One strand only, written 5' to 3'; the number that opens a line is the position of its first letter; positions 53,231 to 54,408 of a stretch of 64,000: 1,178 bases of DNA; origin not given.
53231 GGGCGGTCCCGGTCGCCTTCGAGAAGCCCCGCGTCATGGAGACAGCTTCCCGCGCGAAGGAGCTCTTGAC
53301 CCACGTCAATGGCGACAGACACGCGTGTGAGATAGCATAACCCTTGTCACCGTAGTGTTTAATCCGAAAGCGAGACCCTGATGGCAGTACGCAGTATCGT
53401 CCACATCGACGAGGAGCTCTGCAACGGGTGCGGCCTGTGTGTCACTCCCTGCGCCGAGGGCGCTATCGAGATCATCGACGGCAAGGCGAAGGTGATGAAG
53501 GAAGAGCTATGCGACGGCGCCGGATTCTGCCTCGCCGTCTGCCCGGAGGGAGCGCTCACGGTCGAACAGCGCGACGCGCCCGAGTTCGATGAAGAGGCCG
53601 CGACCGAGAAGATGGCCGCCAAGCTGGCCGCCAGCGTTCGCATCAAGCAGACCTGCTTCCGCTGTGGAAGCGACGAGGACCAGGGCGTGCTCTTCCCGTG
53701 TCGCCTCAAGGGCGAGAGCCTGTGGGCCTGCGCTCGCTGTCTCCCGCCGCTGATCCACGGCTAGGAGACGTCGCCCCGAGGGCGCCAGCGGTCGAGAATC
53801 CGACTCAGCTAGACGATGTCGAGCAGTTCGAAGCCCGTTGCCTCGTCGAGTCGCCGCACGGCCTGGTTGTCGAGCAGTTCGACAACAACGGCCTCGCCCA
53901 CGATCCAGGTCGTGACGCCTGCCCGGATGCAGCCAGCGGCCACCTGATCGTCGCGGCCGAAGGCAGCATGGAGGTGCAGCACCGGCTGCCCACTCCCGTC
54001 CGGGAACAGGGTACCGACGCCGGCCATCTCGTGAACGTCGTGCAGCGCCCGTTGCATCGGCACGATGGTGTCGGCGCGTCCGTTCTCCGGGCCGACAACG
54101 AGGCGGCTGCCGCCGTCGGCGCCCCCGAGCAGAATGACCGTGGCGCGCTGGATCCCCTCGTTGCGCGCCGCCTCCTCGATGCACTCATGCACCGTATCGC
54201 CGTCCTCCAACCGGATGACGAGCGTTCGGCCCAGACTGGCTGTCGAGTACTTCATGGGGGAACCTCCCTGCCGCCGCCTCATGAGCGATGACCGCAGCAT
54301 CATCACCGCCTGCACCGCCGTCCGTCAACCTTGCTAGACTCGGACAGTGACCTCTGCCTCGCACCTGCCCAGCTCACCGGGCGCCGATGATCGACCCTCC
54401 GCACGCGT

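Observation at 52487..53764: Crp/Fnr regulator, leaderless promoter, class-II TTGAC-N4-GTCAA site and a di-cluster ferredoxin with an extra Cys4 motif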

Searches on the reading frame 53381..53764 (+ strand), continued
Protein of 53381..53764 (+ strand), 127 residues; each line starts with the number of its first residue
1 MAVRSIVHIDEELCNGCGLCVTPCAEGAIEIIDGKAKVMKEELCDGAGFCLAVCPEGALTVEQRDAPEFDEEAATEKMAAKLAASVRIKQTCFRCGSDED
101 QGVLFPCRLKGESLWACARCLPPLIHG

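Call 76: search_protein_families(library=pfam, proteins=[P0298, P0370, P0294, P0243, P0256], max_evalue=0.01)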
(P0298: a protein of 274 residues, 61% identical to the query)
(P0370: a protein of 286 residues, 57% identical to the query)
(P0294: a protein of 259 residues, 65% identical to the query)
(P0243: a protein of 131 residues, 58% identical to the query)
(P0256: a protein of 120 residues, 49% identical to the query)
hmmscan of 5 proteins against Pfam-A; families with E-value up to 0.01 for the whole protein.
P0298 (274 aa): 9 families
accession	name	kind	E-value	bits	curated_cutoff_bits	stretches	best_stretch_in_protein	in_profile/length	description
PF12837.12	Fer4_6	-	7.5e-09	35.6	25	1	8-31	1-24/24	4Fe-4S binding domain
PF00037.32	Fer4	-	5.6e-08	32.7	21.1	1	9-31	1-23/24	4Fe-4S binding domain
PF25160.1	LdpA_Fe-S-bd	-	9e-08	32.2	27.6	2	38-63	20-45/49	LdpA Fe-S cluster-binding domain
PF14697.11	Fer4_21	-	6.7e-07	29.8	35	1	10-62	2-58/59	4Fe-4S dicluster domain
PF13187.11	Fer4_9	-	4.3e-06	27.1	27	1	16-61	2-52/52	4Fe-4S dicluster domain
PF13237.11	Fer4_10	-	6.1e-06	26.5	25.5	1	9-57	2-53/53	4Fe-4S dicluster domain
PF12838.12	Fer4_7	-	1.1e-05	26.2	27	1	16-60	2-52/52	4Fe-4S dicluster domain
PF12797.12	Fer4_2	-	0.0014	18.9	24.5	1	8-27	2-21/22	4Fe-4S binding domain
PF13484.11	Fer4_16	-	0.0069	17.6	30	0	46-76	2-32/66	4Fe-4S double cluster binding domain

P0370 (286 aa): 11 families
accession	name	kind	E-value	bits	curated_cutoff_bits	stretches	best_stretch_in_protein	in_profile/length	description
PF00037.32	Fer4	-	8.7e-10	38.5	21.1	2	7-29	2-24/24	4Fe-4S binding domain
PF12837.12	Fer4_6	-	2.5e-08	33.9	25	1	5-28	1-24/24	4Fe-4S binding domain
PF12838.12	Fer4_7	-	8.5e-08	33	27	2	12-57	1-52/52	4Fe-4S dicluster domain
PF14697.11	Fer4_21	-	1.2e-06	29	35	1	7-59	2-58/59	4Fe-4S dicluster domain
PF13187.11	Fer4_9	-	1.8e-06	28.3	27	1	12-58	1-52/52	4Fe-4S dicluster domain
PF13237.11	Fer4_10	-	2.4e-06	27.8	25.5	1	6-54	2-53/53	4Fe-4S dicluster domain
PF25160.1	LdpA_Fe-S-bd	-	7.3e-06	26.1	27.6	0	7-30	22-45/49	LdpA Fe-S cluster-binding domain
PF12797.12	Fer4_2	-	7.2e-05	22.9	24.5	1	5-24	2-21/22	4Fe-4S binding domain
PF13484.11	Fer4_16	-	0.0036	18.5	30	0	45-72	4-28/66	4Fe-4S double cluster binding domain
PF13459.11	Fer4_15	-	0.0037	18.4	22.4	1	6-39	1-34/66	4Fe-4S single cluster domain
PF12800.12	Fer4_4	-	0.0046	17.7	24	1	11-26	2-17/17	4Fe-4S binding domain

P0294 (259 aa): 9 families
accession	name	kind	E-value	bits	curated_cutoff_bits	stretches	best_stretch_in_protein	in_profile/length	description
PF12837.12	Fer4_6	-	9.6e-10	38.4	25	1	7-30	1-24/24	4Fe-4S binding domain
PF00037.32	Fer4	-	4.1e-09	36.3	21.1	2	9-31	2-24/24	4Fe-4S binding domain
PF14697.11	Fer4_21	-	6.1e-08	33.1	35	1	9-61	2-58/59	4Fe-4S dicluster domain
PF13237.11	Fer4_10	-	6.2e-08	32.9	25.5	1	8-56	2-53/53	4Fe-4S dicluster domain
PF12838.12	Fer4_7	-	1.6e-07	32.1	27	2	14-59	1-52/52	4Fe-4S dicluster domain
PF13187.11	Fer4_9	-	3.8e-06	27.3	27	1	14-60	1-52/52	4Fe-4S dicluster domain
PF25160.1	LdpA_Fe-S-bd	-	4e-06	26.9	27.6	0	40-63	23-46/49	LdpA Fe-S cluster-binding domain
PF12797.12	Fer4_2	-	1.2e-05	25.4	24.5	1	7-26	2-21/22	4Fe-4S binding domain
PF13484.11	Fer4_16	-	0.00012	23.2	30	0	14-31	1-18/66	4Fe-4S double cluster binding domain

P0243 (131 aa): 10 families
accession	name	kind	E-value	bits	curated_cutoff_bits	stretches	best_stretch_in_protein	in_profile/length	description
PF12837.12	Fer4_6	-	1.6e-09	37.7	25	2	8-31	1-24/24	4Fe-4S binding domain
PF14697.11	Fer4_21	-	5e-08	33.4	35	1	10-62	2-58/59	4Fe-4S dicluster domain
PF12838.12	Fer4_7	-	6e-07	30.3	27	1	16-60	2-52/52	4Fe-4S dicluster domain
PF13237.11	Fer4_10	-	1.2e-06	28.7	25.5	1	9-57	2-53/53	4Fe-4S dicluster domain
PF00037.32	Fer4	-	3.8e-06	26.9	21.1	2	9-32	1-24/24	4Fe-4S binding domain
PF25160.1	LdpA_Fe-S-bd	-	8.7e-06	25.9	27.6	1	40-63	22-45/49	LdpA Fe-S cluster-binding domain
PF13187.11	Fer4_9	-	8.8e-06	26.1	27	1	16-61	2-52/52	4Fe-4S dicluster domain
PF13484.11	Fer4_16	-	2.8e-05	25.2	30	0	46-100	2-60/66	4Fe-4S double cluster binding domain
PF12797.12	Fer4_2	-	0.00054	20.2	24.5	1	8-27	2-21/22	4Fe-4S binding domain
PF13459.11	Fer4_15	-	0.0045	18.1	22.4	1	9-41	1-33/66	4Fe-4S single cluster domain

P0256 (120 aa): 8 families
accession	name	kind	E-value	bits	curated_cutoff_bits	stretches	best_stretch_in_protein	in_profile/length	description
PF12837.12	Fer4_6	-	6e-07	29.6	25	2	6-29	1-24/24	4Fe-4S binding domain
PF12838.12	Fer4_7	-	4.4e-06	27.5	27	1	14-58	2-52/52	4Fe-4S dicluster domain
PF00037.32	Fer4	-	1e-05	25.5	21.1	1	7-29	1-23/24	4Fe-4S binding domain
PF14697.11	Fer4_21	-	7.4e-05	23.2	35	1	8-59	2-57/59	4Fe-4S dicluster domain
PF13237.11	Fer4_10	-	9e-05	22.8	25.5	1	7-55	2-53/53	4Fe-4S dicluster domain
PF13187.11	Fer4_9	-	0.00018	21.9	27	1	14-58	2-51/52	4Fe-4S dicluster domain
PF25160.1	LdpA_Fe-S-bd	-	0.00084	19.5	27.6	0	37-60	21-44/49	LdpA Fe-S cluster-binding domain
PF12797.12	Fer4_2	-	0.0011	19.3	24.5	0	7-25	3-21/22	4Fe-4S binding domain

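Call 77: find_encoding_contigs(protein=P0298, flank=5000, max_places=4)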
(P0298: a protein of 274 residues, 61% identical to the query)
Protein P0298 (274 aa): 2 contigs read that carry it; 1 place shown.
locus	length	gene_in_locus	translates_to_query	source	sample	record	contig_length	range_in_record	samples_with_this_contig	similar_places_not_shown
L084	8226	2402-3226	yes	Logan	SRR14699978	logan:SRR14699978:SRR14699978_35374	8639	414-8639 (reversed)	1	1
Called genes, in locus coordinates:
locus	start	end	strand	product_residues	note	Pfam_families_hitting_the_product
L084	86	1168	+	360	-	PF13167:GTP-bdg_N, PF03193:RsgA_GTPase (faint), PF16360:GTP-bdg_M, PF01926:MMR_HSR1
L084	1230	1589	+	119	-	PF00072:Response_reg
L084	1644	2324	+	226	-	PF00027:cNMP_binding, PF13545:HTH_Crp_2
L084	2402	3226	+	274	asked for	PF00037:Fer4 (weak), PF12837:Fer4_6 (weak), PF13237:Fer4_10 (weak), PF14697:Fer4_21 (weak), PF25160:LdpA_Fe-S-bd (faint), PF13187:Fer4_9 (weak), PF27217:AF_0155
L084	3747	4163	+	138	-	PF02566:OsmC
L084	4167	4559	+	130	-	PF03625:DUF302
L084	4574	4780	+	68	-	PF09723:Zn_ribbon_8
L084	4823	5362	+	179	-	PF03190:Thioredox_DsbH (weak), PF13098:Thioredoxin_2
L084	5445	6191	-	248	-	PF01209:Ubie_methyltran (faint), PF13489:Methyltransf_23, PF13847:Methyltransf_31, PF08241:Methyltransf_11, PF08242:Methyltransf_12, PF13649:Methyltransf_25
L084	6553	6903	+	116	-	-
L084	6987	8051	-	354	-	PF00924:MS_channel_2nd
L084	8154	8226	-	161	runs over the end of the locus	?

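Call 79: find_encoding_contigs(protein=P0370, flank=5000, max_places=4)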
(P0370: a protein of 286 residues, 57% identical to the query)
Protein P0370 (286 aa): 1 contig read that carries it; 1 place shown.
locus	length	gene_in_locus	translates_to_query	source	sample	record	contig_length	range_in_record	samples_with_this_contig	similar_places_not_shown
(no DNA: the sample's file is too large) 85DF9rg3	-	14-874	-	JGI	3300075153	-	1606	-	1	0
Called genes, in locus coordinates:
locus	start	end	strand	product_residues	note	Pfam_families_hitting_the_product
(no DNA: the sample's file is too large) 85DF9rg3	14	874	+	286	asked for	PF00037:Fer4 (weak), PF12837:Fer4_6 (weak), PF13237:Fer4_10 (weak), PF14697:Fer4_21 (weak), PF25160:LdpA_Fe-S-bd (faint), PF12838:Fer4_7 (weak), PF13187:Fer4_9 (weak), PF27217:AF_0155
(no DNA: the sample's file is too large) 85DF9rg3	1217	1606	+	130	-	?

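Call 80: find_encoding_contigs(protein=P0322, flank=5000, max_places=4)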
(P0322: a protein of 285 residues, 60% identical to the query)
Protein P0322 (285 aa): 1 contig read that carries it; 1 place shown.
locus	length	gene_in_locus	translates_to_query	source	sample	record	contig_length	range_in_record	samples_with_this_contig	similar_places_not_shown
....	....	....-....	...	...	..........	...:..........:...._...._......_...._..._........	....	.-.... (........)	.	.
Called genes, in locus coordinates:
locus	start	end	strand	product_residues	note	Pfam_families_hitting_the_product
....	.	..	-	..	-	?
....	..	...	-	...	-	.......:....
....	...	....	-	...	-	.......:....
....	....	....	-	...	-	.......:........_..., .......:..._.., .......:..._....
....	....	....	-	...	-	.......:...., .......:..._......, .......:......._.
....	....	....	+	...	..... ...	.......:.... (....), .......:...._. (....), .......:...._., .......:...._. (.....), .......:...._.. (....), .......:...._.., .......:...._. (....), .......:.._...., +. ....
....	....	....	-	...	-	?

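Call 81: find_encoding_contigs(protein=P0294, flank=5000, max_places=5)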
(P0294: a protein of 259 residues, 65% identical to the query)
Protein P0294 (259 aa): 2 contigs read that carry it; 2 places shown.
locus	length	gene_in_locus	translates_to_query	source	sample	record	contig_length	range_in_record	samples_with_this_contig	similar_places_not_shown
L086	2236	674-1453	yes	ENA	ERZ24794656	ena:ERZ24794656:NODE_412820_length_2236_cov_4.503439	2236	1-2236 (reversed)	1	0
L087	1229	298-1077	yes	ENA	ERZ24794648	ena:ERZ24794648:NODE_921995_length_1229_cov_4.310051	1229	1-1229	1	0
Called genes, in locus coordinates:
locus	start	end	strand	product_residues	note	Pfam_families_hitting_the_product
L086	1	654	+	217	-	?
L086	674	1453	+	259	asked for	PF00037:Fer4 (faint), PF12797:Fer4_2 (faint), PF12837:Fer4_6, PF12838:Fer4_7 (faint), PF13237:Fer4_10, PF14697:Fer4_21, PF13187:Fer4_9 (weak), PF27217:AF_0155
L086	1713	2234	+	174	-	?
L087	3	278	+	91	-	?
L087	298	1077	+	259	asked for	PF00037:Fer4 (faint), PF12797:Fer4_2 (faint), PF12837:Fer4_6, PF12838:Fer4_7 (faint), PF13237:Fer4_10, PF14697:Fer4_21, PF13187:Fer4_9 (weak), PF27217:AF_0155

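Call 82: find_encoding_contigs(protein=P0299, flank=5000, max_places=5)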
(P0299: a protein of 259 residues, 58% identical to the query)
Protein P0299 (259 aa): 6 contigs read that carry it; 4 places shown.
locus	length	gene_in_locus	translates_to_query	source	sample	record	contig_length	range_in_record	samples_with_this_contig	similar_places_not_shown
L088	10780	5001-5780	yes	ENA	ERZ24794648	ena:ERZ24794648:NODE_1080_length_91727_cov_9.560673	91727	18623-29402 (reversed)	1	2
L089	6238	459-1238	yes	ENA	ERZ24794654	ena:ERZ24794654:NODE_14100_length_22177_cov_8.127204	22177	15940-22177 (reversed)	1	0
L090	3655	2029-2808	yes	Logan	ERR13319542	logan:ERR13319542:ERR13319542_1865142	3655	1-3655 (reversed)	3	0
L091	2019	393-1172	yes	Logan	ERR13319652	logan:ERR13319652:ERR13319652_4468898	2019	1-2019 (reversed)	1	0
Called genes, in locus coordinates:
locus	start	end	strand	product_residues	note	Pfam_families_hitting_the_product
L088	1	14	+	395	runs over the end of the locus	PF08448:PAS_4, PF13188:PAS_8 (weak), PF02518:HATPase_c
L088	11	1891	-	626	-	PF00069:Pkinase, PF07714:PK_Tyr_Ser-Thr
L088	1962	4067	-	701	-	PF01839:FG-GAP (faint), PF13517:FG-GAP_3, PF07593:UnbV_ASPIC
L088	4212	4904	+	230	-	PF00027:cNMP_binding, PF13545:HTH_Crp_2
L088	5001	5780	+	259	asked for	PF00037:Fer4 (faint), PF12837:Fer4_6 (weak), PF13237:Fer4_10 (weak), PF12838:Fer4_7 (faint), PF27217:AF_0155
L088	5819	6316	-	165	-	PF03205:MobB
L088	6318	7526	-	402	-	PF03453:MoeA_N, PF00994:MoCF_biosynth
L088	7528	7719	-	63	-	-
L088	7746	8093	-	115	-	-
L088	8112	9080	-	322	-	-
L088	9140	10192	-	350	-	-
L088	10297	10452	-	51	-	-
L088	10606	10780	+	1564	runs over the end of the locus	-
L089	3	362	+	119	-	?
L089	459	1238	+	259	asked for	PF00037:Fer4 (faint), PF12837:Fer4_6 (weak), PF13237:Fer4_10 (weak), PF12838:Fer4_7 (faint), PF27217:AF_0155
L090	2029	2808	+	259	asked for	PF00037:Fer4 (faint), PF12837:Fer4_6 (weak), PF13237:Fer4_10 (weak), PF12838:Fer4_7 (faint), PF27217:AF_0155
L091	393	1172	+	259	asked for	PF00037:Fer4 (faint), PF12837:Fer4_6 (weak), PF13237:Fer4_10 (weak), PF12838:Fer4_7 (faint), PF27217:AF_0155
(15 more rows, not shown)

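Call 83: find_encoding_contigs(protein=P0359, flank=5000, max_places=5)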
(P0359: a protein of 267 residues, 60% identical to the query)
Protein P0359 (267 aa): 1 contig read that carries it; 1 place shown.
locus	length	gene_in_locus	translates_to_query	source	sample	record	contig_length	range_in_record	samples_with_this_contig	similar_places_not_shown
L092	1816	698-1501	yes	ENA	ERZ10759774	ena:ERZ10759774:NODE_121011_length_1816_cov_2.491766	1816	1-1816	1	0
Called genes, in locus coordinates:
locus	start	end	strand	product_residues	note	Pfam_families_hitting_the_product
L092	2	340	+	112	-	?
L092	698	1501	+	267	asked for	PF00037:Fer4 (weak), PF12837:Fer4_6, PF13237:Fer4_10, PF14697:Fer4_21 (weak), PF12838:Fer4_7 (weak), PF13187:Fer4_9 (weak), PF27217:AF_0155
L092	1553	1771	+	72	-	PF03063:Prismane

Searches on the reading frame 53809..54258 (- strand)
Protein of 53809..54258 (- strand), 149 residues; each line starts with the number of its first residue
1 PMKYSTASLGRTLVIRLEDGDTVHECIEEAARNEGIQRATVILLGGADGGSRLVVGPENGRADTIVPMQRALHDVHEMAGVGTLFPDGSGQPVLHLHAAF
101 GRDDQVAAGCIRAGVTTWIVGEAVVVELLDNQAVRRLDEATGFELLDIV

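Call 5: search_protein_families(library=pfam, proteins=[window:53809-54258:-], max_evalue=0.01)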
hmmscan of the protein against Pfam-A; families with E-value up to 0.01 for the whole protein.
window:53809-54258:- (149 aa): 1 family
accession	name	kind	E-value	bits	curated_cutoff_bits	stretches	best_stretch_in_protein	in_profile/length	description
PF03479.20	PCC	-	1.2e-19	71.2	25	1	11-128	1-115/117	Plants and Prokaryotes Conserved (PCC) domain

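Call 7: search_protein_families(library=ncbifam, proteins=[window:53809-54258:-], max_evalue=0.01)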
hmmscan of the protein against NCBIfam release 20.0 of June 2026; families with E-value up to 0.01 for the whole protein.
window:53809-54258:- (149 aa): 0 families
